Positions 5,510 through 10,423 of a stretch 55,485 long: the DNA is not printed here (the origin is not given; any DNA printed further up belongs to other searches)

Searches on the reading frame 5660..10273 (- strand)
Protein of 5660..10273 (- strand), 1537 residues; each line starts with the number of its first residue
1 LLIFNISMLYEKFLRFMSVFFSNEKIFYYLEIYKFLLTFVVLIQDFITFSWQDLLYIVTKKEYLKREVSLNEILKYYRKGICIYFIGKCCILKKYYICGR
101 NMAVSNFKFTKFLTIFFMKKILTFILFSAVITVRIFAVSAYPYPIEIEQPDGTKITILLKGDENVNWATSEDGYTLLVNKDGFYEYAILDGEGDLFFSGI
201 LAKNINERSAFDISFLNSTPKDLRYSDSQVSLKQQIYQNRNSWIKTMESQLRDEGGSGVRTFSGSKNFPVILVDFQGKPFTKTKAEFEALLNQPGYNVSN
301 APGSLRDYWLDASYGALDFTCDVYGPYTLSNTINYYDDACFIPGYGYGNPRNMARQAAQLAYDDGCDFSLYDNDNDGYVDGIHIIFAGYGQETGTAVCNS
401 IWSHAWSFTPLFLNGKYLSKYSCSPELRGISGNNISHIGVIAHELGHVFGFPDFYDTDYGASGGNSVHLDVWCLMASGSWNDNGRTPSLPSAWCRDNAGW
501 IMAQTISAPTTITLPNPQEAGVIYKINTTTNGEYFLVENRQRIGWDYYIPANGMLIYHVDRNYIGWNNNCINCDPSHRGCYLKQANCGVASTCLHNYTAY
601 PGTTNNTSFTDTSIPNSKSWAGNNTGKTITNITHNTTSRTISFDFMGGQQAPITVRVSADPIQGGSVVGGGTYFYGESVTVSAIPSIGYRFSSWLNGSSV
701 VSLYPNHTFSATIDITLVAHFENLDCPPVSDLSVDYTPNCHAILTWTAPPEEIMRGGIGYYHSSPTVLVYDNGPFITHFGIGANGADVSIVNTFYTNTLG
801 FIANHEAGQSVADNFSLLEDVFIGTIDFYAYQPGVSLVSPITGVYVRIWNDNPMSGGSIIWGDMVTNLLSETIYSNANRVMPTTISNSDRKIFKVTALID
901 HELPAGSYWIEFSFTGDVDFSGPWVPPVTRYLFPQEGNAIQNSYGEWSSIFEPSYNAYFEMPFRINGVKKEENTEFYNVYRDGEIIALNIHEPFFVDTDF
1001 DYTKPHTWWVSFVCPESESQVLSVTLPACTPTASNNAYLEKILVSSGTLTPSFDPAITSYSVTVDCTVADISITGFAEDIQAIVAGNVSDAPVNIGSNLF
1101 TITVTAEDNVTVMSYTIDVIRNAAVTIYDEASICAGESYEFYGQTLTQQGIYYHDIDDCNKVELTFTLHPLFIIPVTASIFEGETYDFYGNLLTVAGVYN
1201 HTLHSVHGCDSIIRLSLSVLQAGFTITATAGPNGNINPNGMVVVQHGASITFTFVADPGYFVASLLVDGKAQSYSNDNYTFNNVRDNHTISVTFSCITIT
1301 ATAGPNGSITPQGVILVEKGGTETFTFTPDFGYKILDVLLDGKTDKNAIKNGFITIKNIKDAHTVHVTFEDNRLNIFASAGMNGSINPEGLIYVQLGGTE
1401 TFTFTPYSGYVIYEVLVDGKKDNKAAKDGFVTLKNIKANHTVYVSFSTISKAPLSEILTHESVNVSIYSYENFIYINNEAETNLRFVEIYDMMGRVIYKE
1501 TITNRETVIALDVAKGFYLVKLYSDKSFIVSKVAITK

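Call 14: search_protein_families(library=ncbifam, proteins=[window:5660-10273:-], max_evalue=0.001)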
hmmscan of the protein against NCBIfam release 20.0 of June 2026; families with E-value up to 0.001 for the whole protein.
window:5660-10273:- (1537 aa): 2 families
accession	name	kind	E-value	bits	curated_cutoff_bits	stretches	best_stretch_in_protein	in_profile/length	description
TIGR03296.1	M6dom_TIGR03296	domain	4.3e-58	197.5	110.8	1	270-558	1-286/286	M6 family metalloprotease domain-containing protein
TIGR04183.1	Por_Secre_tail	domain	4.1e-09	36.3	23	1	1473-1534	10-70/72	T9SS type A sorting domain-containing protein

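Call 15: search_protein_families(library=pfam, proteins=[window:5660-10273:-], max_evalue=0.001)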
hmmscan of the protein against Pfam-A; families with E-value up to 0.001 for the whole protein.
window:5660-10273:- (1537 aa): 4 families
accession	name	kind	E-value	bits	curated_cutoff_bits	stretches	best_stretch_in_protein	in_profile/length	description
PF05547.17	Peptidase_M6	-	3.5e-16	59.7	22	1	373-486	153-271/294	Immune inhibitor A peptidase M6, catalytic domain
PF18998.6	Flg_new_2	-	7.1e-14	52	23.6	1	657-722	3-70/73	Divergent InlB B-repeat domain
PF12733.13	Cadherin-like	-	2.3e-08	34.8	24.2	1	1048-1121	5-88/89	Cadherin-like beta sandwich domain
PF18962.6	Por_Secre_tail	-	4.2e-05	24.2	27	1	1473-1535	9-75/75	Secretion system C-terminal sorting domain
